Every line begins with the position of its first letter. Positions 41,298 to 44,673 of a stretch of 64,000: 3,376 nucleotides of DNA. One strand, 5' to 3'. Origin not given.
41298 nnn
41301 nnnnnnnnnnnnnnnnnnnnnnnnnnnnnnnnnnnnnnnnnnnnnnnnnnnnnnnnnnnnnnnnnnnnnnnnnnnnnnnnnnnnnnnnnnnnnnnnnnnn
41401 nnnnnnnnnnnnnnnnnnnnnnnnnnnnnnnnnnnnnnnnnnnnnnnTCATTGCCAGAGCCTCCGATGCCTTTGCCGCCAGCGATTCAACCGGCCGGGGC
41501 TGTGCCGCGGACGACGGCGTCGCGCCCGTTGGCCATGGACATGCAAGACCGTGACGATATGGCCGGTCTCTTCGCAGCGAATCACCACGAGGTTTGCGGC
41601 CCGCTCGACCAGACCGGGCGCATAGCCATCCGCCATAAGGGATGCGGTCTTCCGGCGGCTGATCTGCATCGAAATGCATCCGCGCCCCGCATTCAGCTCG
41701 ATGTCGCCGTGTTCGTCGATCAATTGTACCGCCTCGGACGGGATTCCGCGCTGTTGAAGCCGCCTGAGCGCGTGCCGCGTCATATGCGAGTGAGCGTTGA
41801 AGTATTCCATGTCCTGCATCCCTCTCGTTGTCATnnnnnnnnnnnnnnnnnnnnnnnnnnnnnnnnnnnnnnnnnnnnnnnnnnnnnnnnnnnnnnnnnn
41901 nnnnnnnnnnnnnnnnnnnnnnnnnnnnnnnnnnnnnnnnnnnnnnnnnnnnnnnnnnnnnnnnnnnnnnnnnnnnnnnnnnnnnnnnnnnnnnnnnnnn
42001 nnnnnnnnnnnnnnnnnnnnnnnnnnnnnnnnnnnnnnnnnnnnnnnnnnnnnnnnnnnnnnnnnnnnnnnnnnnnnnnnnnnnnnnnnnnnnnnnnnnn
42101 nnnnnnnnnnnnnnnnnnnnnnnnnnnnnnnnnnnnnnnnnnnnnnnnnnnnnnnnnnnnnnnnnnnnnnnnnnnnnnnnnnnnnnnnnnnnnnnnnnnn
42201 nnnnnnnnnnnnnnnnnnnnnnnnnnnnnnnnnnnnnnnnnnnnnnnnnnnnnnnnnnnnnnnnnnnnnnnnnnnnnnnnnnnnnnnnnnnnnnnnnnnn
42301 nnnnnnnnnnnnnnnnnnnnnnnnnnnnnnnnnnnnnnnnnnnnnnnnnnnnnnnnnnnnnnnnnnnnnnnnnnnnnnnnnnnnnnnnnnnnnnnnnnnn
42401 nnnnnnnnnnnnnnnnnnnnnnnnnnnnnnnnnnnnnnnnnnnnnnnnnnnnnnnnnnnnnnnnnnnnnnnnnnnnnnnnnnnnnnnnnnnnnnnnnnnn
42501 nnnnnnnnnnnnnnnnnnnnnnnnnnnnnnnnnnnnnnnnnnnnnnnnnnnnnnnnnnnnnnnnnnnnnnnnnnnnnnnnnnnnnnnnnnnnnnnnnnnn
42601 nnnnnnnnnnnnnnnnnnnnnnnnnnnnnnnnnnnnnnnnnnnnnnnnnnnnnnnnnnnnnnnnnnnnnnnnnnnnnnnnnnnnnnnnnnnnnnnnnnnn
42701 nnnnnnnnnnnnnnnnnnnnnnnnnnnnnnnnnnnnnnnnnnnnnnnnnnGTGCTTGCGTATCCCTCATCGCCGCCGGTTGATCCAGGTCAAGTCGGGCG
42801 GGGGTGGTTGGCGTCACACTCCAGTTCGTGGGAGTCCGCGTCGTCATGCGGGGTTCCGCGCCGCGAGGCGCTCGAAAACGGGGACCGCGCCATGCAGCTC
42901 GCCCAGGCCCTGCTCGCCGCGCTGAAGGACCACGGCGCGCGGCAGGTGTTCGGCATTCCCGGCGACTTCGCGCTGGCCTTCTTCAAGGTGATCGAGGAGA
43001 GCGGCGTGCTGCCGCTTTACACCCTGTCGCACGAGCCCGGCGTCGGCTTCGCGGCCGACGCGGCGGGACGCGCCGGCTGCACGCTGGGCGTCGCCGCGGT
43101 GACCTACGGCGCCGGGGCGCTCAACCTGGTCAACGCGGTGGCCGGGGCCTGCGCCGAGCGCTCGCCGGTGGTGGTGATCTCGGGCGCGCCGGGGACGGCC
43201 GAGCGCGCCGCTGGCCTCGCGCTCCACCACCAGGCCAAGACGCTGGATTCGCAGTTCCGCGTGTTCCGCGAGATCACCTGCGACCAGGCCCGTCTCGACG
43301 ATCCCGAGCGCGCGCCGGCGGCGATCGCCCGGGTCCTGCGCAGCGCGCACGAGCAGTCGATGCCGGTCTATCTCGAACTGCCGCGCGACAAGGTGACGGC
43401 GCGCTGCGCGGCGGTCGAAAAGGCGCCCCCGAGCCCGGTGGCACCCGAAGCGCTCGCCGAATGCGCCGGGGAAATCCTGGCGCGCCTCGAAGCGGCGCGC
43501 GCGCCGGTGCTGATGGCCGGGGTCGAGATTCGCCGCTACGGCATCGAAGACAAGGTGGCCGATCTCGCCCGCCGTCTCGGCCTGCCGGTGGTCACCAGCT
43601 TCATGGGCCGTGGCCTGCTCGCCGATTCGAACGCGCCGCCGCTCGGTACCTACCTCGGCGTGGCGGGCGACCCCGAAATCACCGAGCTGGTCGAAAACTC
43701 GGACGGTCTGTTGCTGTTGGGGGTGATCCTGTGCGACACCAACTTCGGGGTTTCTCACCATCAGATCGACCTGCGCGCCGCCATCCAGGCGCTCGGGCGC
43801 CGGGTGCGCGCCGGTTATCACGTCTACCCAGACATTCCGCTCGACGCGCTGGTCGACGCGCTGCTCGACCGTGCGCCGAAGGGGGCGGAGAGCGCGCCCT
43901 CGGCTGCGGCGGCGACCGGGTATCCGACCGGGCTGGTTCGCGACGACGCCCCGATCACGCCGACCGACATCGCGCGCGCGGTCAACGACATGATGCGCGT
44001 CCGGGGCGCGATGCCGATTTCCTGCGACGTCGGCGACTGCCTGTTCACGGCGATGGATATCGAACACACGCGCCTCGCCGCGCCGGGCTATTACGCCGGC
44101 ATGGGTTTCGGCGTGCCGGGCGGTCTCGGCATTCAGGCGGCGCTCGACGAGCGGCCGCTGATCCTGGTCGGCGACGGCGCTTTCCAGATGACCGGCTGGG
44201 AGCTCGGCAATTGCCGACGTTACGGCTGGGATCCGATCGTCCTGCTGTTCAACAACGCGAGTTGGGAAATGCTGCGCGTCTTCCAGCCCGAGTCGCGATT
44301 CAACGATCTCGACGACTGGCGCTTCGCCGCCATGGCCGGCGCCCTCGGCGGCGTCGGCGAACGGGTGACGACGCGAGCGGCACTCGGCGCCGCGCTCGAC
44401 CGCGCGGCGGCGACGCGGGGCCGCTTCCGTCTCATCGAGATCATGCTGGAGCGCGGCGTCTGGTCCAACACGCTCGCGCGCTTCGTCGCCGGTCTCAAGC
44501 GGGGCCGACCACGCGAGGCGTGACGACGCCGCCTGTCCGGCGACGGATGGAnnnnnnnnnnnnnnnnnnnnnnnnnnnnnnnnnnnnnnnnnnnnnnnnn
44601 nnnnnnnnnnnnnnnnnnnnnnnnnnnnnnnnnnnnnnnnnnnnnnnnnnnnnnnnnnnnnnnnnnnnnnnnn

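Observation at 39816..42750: Compositionally foreign 2.9-kb islet bounded by 14-bp direct repeats between glxB and the TPP decarboxylase gene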

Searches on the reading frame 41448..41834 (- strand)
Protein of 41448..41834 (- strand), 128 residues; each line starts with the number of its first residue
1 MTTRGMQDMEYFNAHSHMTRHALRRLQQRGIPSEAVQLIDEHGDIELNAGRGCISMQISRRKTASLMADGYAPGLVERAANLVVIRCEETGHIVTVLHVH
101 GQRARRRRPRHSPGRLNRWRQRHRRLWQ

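Call 6: search_protein_families(library=pfam, proteins=[window:41448-41834:-], max_evalue=0.1)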
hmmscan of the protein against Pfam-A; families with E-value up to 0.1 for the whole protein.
window:41448-41834:- (128 aa): 2 families
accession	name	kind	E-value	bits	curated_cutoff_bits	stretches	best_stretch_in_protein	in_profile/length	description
PF14076.12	DUF4258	-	0.0021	18.8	25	1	18-96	1-69/71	Domain of unknown function (DUF4258)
PF00589.27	Phage_integrase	-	0.051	13.8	27.1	1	13-46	126-160/172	Phage integrase family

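Call 7: search_protein_families(library=padloc, proteins=[window:41448-41834:-], max_evalue=0.1)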
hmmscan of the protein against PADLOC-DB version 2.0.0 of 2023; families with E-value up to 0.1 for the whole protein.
window:41448-41834:- (128 aa): 0 families

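Call 17: find_homologous_proteins(query=window:41448-41834:-, max_evalue=0.01)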
Query window:41448-41834:- (128 aa): 1 proteins with E <= 0.01 among 29 candidates.
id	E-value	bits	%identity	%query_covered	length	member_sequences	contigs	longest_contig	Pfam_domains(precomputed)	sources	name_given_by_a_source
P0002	8.8e-74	263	100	94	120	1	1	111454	-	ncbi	ncbi:MAG: hypothetical protein ACE5H8_00205 [Alphaproteobacteria bacterium]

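Call 23: search_dna_similar(query=window:41448-41834:-, collection=plasmids, mode=protein, max_evalue=0.1)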
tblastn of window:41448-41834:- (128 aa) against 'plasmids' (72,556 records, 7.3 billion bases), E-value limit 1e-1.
Records with a match: 1; places in all: 1; records where one place covers at least 80% of the query: 0.
Best place of each record, by identity: <60% 1.
By first word of the organism name: Microvirga 1.
By predicted mobility (MOB-suite, as given by PLSDB): non-mobilizable 1.
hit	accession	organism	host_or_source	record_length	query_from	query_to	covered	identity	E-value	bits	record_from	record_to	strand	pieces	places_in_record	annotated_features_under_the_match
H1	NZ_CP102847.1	Microvirga terrae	soil,soil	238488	5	98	73%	36.2%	1e-8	59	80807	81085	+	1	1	DUF4258 domain-containing protein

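Call 24: get_annotated_region(hit=H1, flank=5000)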
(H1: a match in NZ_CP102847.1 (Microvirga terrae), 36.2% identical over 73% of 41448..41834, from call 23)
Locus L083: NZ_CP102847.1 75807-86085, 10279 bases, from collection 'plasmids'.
description: Microvirga terrae strain R24 plasmid pR24_2, complete sequence
organism: Microvirga terrae (NCBI taxid 2740529)
taxonomy: Bacteria; Pseudomonadota; Alphaproteobacteria; Hyphomicrobiales; Methylobacteriaceae; Microvirga; Microvirga terrae
host: -; source: soil,soil; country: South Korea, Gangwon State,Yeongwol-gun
typing (MOB-suite, as given by PLSDB): non-mobilizable
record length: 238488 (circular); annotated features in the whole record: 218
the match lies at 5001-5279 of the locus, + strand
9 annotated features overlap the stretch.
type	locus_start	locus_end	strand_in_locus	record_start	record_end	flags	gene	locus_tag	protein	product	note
CDS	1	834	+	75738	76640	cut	-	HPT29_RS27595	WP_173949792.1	reverse transcriptase family protein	-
CDS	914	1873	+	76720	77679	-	-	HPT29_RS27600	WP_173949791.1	toll/interleukin-1 receptor domain-containing protein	GO:0007165 - signal transduction [Evidence IEA]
CDS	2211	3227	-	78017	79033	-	-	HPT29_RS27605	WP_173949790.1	hypothetical protein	-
CDS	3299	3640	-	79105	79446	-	-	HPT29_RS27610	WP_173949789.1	hypothetical protein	-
CDS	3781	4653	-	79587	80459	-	-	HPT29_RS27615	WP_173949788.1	hypothetical protein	-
CDS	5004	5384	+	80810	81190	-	-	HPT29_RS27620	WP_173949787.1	DUF4258 domain-containing protein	-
CDS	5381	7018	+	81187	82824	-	-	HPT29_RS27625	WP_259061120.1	hypothetical protein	-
CDS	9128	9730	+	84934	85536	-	-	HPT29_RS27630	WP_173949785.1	hypothetical protein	-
CDS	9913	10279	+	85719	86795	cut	-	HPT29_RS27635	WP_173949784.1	Abi family protein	-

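Call 30: search_protein_families(library=pfam, proteins=[L083:3781-4653:-, L083:3299-3640:-, L083:2211-3227:-, L083:5381-7018:+, L083:5004-5384:+, L083:9128-9730:+], max_evalue=0.1)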
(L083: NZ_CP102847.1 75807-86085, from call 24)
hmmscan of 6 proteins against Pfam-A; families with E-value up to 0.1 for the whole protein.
L083:3781-4653:- (290 aa): 1 family
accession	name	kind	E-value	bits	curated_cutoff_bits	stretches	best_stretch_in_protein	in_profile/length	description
PF13443.12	HTH_26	-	0.0045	17.7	22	1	45-91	11-58/63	Cro/C1-type HTH DNA-binding domain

L083:3299-3640:- (113 aa): 0 families

L083:2211-3227:- (338 aa): 0 families

L083:5381-7018:+ (545 aa): 0 families

L083:5004-5384:+ (126 aa): 2 families
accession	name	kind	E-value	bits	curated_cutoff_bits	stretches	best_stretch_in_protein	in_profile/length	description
PF14076.12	DUF4258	-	0.00056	20.6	25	1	13-39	1-27/71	Domain of unknown function (DUF4258)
PF02006.22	PPS_PS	-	0.094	12.7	26.4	0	8-40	67-100/176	Phosphopantothenate/pantothenate synthetase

L083:9128-9730:+ (200 aa): 0 families

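Call 59: find_encoding_contigs(protein=P0002, flank=10000, max_places=5)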
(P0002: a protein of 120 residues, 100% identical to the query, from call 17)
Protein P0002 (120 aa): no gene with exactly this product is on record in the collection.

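Call 79: search_protein_families(library=ncbifam, proteins=[window:41448-41834:-], max_evalue=0.1)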
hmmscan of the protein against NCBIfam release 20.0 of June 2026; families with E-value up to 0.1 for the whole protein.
window:41448-41834:- (128 aa): 0 families

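Call 80: search_protein_families(library=phrogs, proteins=[window:41448-41834:-], max_evalue=0.1)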
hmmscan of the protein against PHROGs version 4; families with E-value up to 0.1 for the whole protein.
window:41448-41834:- (128 aa): 1 family
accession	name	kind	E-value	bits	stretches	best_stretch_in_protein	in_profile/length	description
phrog_6182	-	unknown function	0.02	16.4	1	16-100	6-80/87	-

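Call 83: search_solved_structures(query=A3, max_evalue=10, show_alignments=2)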
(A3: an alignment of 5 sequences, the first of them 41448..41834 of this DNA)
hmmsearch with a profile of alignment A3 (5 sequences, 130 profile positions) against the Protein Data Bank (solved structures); distinct sequences matched with E-value up to 10: 17.
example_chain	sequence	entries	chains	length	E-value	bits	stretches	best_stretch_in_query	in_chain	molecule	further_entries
6ne1_B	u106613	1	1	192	0.025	17.7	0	34-60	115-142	Pfs, NACHT and Ankyrin domain protein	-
4zfh_A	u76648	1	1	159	0.069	16.2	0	35-59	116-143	Artificial ankyrin repeat protein_Ank(GAG)1D4 mutant -Y56A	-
5gik_A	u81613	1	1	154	0.073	16.2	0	35-59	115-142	Artificial ankyrin repeat protein_Ank(GAG)1D4 mutant -S45Y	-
6ne2_B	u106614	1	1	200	0.1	15.7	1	27-63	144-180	Designed repeat protein binder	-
6ne4_B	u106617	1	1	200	0.11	15.6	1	27-63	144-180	Designed repeat binding protein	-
6lbf_A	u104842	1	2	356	0.27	14.4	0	32-49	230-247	Protein fem-1 homolog B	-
7cng_A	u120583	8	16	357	0.27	14.3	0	32-49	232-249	Protein fem-1 homolog B,Peptide from Cyclin-dependent kinase 5 activator 1 | Protein fem-1 homolog B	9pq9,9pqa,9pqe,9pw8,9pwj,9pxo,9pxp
7el6_A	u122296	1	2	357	0.27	14.3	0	32-49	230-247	Protein fem-1 homolog B,Guanine nucleotide exchange protein SMCR8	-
7roy_A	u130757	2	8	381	0.33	14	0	32-49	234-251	Protein fem-1 homolog B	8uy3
5ndg_N2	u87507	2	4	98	0.78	12.8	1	75-106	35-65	60S ribosomal protein L22-A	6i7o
5ndv_N2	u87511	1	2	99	0.8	12.8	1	75-106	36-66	60S ribosomal protein L22-A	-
5i4l_N2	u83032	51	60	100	0.82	12.8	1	75-106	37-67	60S ribosomal protein L22-A | eL22 | Large ribosomal subunit protein eL22A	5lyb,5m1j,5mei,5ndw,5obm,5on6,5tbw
4u3m_N2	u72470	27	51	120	1.2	12.3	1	75-106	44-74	60S ribosomal protein L22-A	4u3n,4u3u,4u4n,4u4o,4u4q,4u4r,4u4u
3j6x_62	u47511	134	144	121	1.2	12.3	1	75-106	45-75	60S ribosomal protein L22 | 60S ribosomal protein L22-A | 60S ribosomal protein rpL22 (L22e)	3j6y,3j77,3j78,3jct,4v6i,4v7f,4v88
8wqa_D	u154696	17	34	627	1.5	11.9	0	32-49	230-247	Protein fem-1 homolog B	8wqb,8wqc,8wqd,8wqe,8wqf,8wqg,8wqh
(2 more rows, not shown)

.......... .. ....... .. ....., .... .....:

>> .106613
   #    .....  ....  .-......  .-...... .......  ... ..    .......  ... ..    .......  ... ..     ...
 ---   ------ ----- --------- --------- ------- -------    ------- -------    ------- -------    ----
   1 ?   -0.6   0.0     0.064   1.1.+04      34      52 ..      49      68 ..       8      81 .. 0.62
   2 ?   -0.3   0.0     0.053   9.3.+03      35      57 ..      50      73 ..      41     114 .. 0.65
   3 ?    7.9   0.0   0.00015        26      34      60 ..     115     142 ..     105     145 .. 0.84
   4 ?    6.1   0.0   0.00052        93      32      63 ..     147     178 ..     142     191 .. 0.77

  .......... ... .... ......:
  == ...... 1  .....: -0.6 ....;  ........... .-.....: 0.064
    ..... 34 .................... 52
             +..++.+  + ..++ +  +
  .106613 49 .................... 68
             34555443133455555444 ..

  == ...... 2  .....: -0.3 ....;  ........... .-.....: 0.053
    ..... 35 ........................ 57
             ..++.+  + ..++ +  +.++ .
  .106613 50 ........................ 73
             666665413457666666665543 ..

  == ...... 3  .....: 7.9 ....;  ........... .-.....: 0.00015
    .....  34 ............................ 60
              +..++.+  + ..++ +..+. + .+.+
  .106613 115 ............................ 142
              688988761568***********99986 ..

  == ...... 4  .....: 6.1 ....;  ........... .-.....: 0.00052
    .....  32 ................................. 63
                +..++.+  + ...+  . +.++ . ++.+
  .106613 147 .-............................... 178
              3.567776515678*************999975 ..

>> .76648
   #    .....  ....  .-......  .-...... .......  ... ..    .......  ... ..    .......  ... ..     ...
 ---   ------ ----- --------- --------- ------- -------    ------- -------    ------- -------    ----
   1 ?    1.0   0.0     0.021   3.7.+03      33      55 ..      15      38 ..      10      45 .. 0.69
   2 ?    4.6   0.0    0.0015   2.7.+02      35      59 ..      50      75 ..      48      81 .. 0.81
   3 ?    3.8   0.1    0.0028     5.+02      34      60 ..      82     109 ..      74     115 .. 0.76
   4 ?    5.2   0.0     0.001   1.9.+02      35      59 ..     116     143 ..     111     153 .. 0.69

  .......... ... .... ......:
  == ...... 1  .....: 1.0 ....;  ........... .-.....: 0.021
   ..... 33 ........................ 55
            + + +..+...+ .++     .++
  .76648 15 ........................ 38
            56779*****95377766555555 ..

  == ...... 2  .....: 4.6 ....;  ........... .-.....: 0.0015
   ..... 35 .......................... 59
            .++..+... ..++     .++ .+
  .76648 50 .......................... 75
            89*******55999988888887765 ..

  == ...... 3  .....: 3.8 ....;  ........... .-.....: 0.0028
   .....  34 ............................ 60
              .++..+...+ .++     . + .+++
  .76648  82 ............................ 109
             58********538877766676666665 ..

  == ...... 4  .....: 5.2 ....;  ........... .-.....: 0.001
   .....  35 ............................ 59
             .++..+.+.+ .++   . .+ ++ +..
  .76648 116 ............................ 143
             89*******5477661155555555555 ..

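Call 85: search_protein_families(library=pfam, alignment_id=A4, max_evalue=0.1)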
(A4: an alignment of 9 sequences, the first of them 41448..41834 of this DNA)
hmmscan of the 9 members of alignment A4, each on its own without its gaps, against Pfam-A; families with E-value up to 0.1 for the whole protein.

A. member 1, window:41448-41834:- (128 aa): 2 families
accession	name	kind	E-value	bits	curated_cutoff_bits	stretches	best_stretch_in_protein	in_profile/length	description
PF14076.12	DUF4258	-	0.0021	18.8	25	1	18-96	1-69/71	Domain of unknown function (DUF4258)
PF00589.27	Phage_integrase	-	0.051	13.8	27.1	1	13-46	126-160/172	Phage integrase family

B. families by the number of members that match (of 9 scanned): 5 families
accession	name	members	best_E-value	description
PF14076.12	DUF4258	3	0.00056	Domain of unknown function (DUF4258)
PF21834.1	DUF6894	1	0.032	Domain of unknown function (DUF6894)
PF00589.27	Phage_integrase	1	0.051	Phage integrase family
PF02631.22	RecX_HTH2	1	0.086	RecX, second three-helix domain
PF02006.22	PPS_PS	1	0.094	Phosphopantothenate/pantothenate synthetase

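Call 97: search_protein_families(library=padloc, proteins=[L083:914-1873:+, L083:1-834:+, L083:2211-3227:-], max_evalue=0.001)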
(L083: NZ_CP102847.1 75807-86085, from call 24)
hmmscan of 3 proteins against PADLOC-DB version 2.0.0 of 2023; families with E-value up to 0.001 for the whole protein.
L083:914-1873:+ (319 aa): 4 families
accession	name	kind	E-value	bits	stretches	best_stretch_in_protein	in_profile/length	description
PDLC00420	ThsB1|ThsB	-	7.1e-60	200.8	1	3-311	2-312/319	TIR-like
PDLC02012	SAVED5--SAVED_TIR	-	4.4e-07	27.3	1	4-99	15-105/404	-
PDLC05062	PDC-S66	-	5.8e-05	20.7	1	5-97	151-240/282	-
PDLC03825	spbK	-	0.00017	19.1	1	6-75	152-224/308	-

L083:1-834:+ (277 aa): 37 families (the best 25 are shown)
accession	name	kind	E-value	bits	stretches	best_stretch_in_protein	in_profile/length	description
PDLC02952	RT_VI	-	2.5e-86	287.5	1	1-265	12-272/279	-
PDLC02943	RT_III-A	-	7.4e-38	128.2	1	1-231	28-261/322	-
PDLC02942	RT_III-A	-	8.8e-38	128.2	1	1-231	48-280/341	-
PDLC02941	RT_II-A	-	2.5e-37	126.7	1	1-232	19-254/309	-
PDLC02946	RT_III-A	-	3.1e-37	126.4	1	1-233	40-274/330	-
PDLC02959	RT-Protease_XI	-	3.3e-35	120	1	1-189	14-204/510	single gene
PDLC02960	RT-Protease_XI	-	3.5e-35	119.9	1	1-189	12-202/506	single gene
PDLC02962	RT-TIR_XII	-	3.8e-34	116.3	1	1-187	20-208/478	single gene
PDLC02961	RT-TIR_XII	-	4.8e-34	116.1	1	1-191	20-225/475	single gene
PDLC02940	RT_II-A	-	9.1e-32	108.3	1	1-259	190-445/477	-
PDLC02955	RT_X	-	1.7e-31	107.6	1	2-262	4-263/272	-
PDLC02948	RT_IX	-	2e-31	107.2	1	1-220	49-271/317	-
PDLC02967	RT-Toprim_I-C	-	2.3e-29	100.6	1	1-263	12-292/549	single gene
PDLC02956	RT_XIII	-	1.7e-28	97.9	1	1-242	119-386/469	-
PDLC02945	RT_III-A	-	4.8e-28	96.2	2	1-129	46-174/362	-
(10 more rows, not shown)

L083:2211-3227:- (338 aa): 0 families

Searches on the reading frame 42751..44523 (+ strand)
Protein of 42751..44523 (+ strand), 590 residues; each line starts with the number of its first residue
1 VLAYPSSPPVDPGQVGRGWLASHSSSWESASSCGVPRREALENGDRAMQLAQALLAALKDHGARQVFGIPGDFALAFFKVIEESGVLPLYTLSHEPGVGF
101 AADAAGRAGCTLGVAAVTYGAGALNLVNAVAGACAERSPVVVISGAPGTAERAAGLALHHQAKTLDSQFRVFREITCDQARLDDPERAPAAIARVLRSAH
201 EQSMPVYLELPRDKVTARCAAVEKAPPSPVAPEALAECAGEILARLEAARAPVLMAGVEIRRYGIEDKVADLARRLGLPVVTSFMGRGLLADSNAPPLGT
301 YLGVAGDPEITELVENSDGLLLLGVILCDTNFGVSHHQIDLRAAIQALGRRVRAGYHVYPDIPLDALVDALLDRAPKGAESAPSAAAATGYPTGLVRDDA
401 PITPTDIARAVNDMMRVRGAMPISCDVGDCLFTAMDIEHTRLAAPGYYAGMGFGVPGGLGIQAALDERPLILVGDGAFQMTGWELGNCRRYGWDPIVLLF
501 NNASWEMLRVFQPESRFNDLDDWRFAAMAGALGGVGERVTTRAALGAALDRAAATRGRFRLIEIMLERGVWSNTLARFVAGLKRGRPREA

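Call 6: search_protein_families(library=pfam, proteins=[window:42751-44523:+], max_evalue=0.1)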
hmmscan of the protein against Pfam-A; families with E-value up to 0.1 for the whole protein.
window:42751-44523:+ (590 aa): 3 families
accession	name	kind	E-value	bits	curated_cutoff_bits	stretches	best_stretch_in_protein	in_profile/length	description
PF02776.23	TPP_enzyme_N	-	3.2e-26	91.9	26.8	1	48-162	1-110/119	Thiamine pyrophosphate enzyme, N-terminal TPP binding domain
PF02775.26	TPP_enzyme_C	-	1.4e-22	80.6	21.9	1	439-564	18-151/151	Thiamine pyrophosphate enzyme, C-terminal TPP binding domain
PF00205.28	TPP_enzyme_M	-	1.1e-20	74.1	30.4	1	241-366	3-128/137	Thiamine pyrophosphate enzyme, central domain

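Call 57: find_encoding_contigs(protein=window:42892-44523:+, flank=10000, max_places=10)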
Protein window:42892-44523:+ (543 aa): no gene with exactly this product is on record in the collection.

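Call 79: search_protein_families(library=ncbifam, proteins=[window:42892-44523:+], max_evalue=0.1)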
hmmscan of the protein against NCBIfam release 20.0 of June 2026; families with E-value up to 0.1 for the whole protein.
window:42892-44523:+ (543 aa): 50 families (the best 25 are shown)
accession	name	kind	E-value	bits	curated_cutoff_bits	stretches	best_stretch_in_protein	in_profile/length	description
TIGR03394.1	indol_phenyl_DC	equivalog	3.2e-266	884.3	554.5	1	2-534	1-535/535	indolepyruvate/phenylpyruvate decarboxylase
TIGR03393.1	indolpyr_decarb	equivalog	2e-57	195.1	946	1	4-521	4-528/539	indolepyruvate decarboxylase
NF006052.0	PRK08199.1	subfamily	3.1e-51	174.3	539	2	4-284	11-285/559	thiamine pyrophosphate protein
NF005712.0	PRK07524.1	subfamily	4.1e-46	157.5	500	1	3-519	5-529/536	5-guanidino-2-oxopentanoate decarboxylase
NF006187.0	PRK08322.1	equivalog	4.2e-44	150.9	509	1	2-519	3-528/548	acetolactate synthase large subunit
NF005713.0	PRK07525.1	subfamily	1.2e-42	146.1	620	2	4-280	9-277/592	sulfoacetaldehyde acetyltransferase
NF006122.0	PRK08266.1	subfamily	1.4e-41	142.6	571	1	4-523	7-528/543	hypothetical protein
TIGR03457.1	sulphoacet_xsc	equivalog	6e-40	137.1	676.4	2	4-281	5-274/579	sulfoacetaldehyde acetyltransferase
TIGR00118.1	acolac_lg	equivalog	1.6e-38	132.6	538.35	1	2-520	2-535/557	biosynthetic-type acetolactate synthase large subunit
NF006378.0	PRK08617.1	equivalog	2.5e-34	118.6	510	2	4-273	11-275/556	acetolactate synthase AlsS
NF004919.0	PRK06276.1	equivalog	5.9e-34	117.3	866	1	1-465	1-479/582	acetolactate synthase large subunit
NF006524.0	PRK08978.1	equivalog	1.6e-33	115.9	738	1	2-524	2-531/548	acetolactate synthase 2 catalytic subunit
NF005860.0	PRK07789.1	equivalog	3.4e-33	114.8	881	2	3-282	36-313/615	acetolactate synthase large subunit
NF005470.0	PRK07064.1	equivalog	1.8e-32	113.1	495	1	5-519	9-529/552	thiamine pyrophosphate-binding protein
NF005058.0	PRK06466.1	equivalog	1.7e-30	106.1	951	2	4-282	7-285/574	acetolactate synthase 3 large subunit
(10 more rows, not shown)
